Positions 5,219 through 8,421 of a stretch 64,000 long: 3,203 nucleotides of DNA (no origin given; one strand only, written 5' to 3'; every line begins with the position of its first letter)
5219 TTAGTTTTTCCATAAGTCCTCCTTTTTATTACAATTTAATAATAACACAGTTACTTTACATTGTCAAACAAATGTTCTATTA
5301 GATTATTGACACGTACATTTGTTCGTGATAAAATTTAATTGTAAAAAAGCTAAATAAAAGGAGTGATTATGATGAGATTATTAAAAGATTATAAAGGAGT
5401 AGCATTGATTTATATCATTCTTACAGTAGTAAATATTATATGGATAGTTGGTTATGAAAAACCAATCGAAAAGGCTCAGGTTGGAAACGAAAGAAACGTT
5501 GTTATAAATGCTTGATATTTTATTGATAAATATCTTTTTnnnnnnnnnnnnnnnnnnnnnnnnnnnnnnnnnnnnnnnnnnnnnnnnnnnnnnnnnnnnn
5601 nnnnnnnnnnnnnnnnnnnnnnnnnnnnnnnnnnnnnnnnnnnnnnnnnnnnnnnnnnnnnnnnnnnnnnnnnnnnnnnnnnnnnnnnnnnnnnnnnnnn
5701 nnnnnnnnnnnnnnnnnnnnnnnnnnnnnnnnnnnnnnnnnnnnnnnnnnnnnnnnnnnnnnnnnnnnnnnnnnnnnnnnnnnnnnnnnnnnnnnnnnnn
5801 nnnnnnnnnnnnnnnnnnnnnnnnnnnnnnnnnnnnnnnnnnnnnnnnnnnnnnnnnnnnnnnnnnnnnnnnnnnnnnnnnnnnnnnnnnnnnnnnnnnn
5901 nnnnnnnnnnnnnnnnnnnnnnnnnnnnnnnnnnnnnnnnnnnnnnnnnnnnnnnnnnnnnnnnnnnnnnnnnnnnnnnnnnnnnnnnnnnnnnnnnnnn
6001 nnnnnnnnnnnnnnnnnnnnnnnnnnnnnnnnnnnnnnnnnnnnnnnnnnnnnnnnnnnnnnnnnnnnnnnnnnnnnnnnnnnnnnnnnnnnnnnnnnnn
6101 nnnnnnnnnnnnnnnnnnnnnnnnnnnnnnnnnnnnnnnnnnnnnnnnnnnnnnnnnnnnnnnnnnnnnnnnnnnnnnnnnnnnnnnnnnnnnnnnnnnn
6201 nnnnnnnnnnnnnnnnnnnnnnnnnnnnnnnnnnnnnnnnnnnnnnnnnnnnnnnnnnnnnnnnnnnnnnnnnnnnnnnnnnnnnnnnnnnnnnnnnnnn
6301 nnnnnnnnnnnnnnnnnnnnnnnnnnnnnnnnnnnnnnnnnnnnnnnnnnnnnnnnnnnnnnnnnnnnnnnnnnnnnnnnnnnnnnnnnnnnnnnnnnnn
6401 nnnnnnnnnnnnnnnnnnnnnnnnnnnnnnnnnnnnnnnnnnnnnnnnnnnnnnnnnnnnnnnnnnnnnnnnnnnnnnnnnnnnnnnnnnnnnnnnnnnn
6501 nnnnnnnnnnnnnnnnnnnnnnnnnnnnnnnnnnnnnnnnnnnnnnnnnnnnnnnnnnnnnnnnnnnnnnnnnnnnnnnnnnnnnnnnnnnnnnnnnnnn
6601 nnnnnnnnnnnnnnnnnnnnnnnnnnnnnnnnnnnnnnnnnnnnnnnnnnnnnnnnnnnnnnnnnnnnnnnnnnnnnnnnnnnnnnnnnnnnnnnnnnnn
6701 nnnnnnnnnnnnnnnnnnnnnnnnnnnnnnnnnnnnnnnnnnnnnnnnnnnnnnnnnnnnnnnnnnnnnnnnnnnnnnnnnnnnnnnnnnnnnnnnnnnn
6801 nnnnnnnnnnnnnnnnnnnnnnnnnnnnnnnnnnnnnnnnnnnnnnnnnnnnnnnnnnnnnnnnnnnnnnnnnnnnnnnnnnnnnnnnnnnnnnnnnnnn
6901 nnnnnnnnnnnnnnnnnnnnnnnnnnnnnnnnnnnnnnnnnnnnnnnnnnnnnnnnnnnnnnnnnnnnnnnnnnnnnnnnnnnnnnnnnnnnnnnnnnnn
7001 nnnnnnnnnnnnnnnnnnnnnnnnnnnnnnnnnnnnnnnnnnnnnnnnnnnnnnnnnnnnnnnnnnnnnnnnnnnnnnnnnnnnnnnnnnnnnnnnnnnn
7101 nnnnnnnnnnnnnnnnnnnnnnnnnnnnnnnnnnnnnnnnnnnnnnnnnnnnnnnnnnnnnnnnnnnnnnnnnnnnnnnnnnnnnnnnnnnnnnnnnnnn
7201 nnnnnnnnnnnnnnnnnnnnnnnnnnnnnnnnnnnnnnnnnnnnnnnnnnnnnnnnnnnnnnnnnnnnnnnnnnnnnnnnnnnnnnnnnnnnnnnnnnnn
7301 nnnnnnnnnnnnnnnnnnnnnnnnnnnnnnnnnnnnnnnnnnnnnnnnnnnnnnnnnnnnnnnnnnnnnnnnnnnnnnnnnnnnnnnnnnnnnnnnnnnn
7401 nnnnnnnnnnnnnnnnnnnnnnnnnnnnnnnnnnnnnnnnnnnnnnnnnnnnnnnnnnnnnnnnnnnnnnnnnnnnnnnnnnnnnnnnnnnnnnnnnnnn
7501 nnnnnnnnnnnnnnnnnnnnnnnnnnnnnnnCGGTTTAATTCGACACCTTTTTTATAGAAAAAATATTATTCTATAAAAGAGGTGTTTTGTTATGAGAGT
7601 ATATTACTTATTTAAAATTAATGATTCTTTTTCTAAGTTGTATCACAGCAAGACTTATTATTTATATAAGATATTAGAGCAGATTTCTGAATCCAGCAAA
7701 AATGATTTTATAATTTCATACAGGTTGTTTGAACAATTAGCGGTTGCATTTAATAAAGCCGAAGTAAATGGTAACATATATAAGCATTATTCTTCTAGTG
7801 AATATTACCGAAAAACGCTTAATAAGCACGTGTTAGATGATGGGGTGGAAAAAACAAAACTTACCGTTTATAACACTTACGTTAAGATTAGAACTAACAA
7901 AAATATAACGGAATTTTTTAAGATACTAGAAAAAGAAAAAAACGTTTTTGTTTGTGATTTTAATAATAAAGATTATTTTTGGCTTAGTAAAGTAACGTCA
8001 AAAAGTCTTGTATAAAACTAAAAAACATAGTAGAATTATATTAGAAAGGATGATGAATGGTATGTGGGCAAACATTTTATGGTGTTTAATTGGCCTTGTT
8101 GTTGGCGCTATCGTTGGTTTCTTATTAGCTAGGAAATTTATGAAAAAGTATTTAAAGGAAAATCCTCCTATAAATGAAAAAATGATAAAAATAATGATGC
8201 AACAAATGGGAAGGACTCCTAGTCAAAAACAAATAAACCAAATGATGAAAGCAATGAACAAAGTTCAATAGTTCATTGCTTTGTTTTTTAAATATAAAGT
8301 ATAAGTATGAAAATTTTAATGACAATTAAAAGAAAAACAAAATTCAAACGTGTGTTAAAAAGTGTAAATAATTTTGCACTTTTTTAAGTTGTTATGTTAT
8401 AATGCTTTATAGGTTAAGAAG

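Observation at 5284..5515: SOS-box-controlled 48-aa single-TM mini-gene in the yneA position, divergent from lexA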

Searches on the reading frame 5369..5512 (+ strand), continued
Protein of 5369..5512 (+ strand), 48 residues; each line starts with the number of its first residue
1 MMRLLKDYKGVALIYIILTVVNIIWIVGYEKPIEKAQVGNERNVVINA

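Call 67: find_related_loci(query=A1, collection=viral_contigs, flank=3000)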
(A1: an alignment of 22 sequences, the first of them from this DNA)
Query A1 (48 aa) in viral_contigs; peptide patterns used: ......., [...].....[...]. (x = any residue, [..] = any of these).
145 stretches matched a pattern, but none encodes a relative of the query by tblastn (E <= 1e-3).

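Call 69: list_cluster_members(proteins=[window:5369-5512:+, P0001, P0019, P0004])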
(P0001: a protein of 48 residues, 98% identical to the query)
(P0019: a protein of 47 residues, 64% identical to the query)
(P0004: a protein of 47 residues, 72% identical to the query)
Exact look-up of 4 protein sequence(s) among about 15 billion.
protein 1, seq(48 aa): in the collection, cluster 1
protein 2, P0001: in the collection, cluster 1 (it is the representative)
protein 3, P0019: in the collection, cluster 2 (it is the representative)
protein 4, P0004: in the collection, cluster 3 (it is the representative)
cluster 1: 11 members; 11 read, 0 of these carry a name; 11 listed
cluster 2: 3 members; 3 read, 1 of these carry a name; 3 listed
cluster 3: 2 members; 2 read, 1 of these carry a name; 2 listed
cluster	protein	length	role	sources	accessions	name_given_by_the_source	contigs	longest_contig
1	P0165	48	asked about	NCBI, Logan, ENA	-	-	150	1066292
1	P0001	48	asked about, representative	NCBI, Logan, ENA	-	-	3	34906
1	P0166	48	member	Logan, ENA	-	-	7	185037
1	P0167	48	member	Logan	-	-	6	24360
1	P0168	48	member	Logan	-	-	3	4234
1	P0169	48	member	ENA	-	-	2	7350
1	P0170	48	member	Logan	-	-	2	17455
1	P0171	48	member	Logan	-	-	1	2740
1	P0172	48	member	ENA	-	-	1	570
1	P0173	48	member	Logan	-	-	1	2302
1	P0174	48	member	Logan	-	-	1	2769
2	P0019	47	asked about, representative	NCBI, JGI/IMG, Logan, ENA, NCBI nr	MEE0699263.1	MAG: hypothetical protein U0M66_01545 [Bacilli bacterium] | hypothetical protein [Bacilli bacterium]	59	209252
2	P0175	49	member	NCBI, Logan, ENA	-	-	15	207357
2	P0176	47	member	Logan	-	-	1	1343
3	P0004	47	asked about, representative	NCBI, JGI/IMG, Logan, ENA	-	hypothetical protein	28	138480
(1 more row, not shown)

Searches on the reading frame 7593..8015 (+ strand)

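Call 7: search_protein_families(library=pfam, proteins=[window:7593-8015:+], max_evalue=1)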
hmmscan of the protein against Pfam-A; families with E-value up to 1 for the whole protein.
window:7593-8015:+ (140 aa): 2 families
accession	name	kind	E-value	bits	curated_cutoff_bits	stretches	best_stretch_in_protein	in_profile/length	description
PF10747.14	SirA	-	2.7e-12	47.8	26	1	2-134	1-139/140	Sporulation inhibitor of replication protein SirA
PF14529.12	Exo_endo_phos_2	-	0.023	15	27.4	1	91-136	2-52/117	Endonuclease-reverse transcriptase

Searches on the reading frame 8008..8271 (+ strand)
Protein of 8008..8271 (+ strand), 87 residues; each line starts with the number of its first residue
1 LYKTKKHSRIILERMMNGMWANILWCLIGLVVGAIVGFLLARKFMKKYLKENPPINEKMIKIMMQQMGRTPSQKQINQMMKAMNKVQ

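Call 7: search_protein_families(library=pfam, proteins=[window:8008-8271:+], max_evalue=1)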
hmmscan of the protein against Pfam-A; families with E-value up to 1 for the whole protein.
window:8008-8271:+ (87 aa): 21 families
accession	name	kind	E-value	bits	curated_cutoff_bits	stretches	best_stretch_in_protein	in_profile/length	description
PF03672.18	UPF0154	-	5.7e-29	100.2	27.1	1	27-85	2-60/60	Uncharacterised protein family (UPF0154)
PF09335.16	VTT_dom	-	0.00068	20.5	33.9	1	15-57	12-44/123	VTT domain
PF09605.15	Trep_Strep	-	0.0014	19.1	28.7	1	19-50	153-184/185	Hypothetical bacterial integral membrane protein (Trep_Strep)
PF01036.24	Bac_rhodopsin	-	0.0032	17.4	24.6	1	18-64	123-169/224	Bacteriorhodopsin-like protein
PF11833.13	CPP1-like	-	0.0054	16.8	28.4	1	11-52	132-172/196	Protein CHAPERONE-LIKE PROTEIN OF POR1-like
PF06295.17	ZapG-like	-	0.013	16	33.5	1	27-51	2-26/123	Z-ring associated protein G-like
PF11084.13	DUF2621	-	0.014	15.9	27.7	1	19-52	5-38/139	Protein of unknown function (DUF2621)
PF10805.13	DUF2730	-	0.014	15.9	24.9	1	19-86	6-75/102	Protein of unknown function (DUF2730)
PF03616.19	Glt_symporter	-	0.014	14.5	26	1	26-78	164-216/368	Sodium/glutamate symporter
PF12732.12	YtxH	-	0.015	16.1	37.5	1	24-43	2-21/71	YtxH-like protein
PF19180.5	DUF5862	-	0.025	14.9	33.3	1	23-51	38-66/68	Family of unknown function (DUF5862)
PF10112.14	Halogen_Hydrol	-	0.036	14.5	29.8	1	19-87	23-88/191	5-bromo-4-chloroindolyl phosphate hydrolysis protein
PF19382.4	DUF5957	-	0.039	14.4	23.8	1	23-41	2-20/59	Family of unknown function (DUF5957)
PF03201.21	HMD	-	0.056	14.2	23.1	1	31-85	13-69/97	H2-forming N5,N10-methylene-tetrahydromethanopterin dehydrogenase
PF17743.7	DUF5580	-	0.057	13.9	23.9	1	36-78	37-79/94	Family of unknown function (DUF5580) N-terminal domain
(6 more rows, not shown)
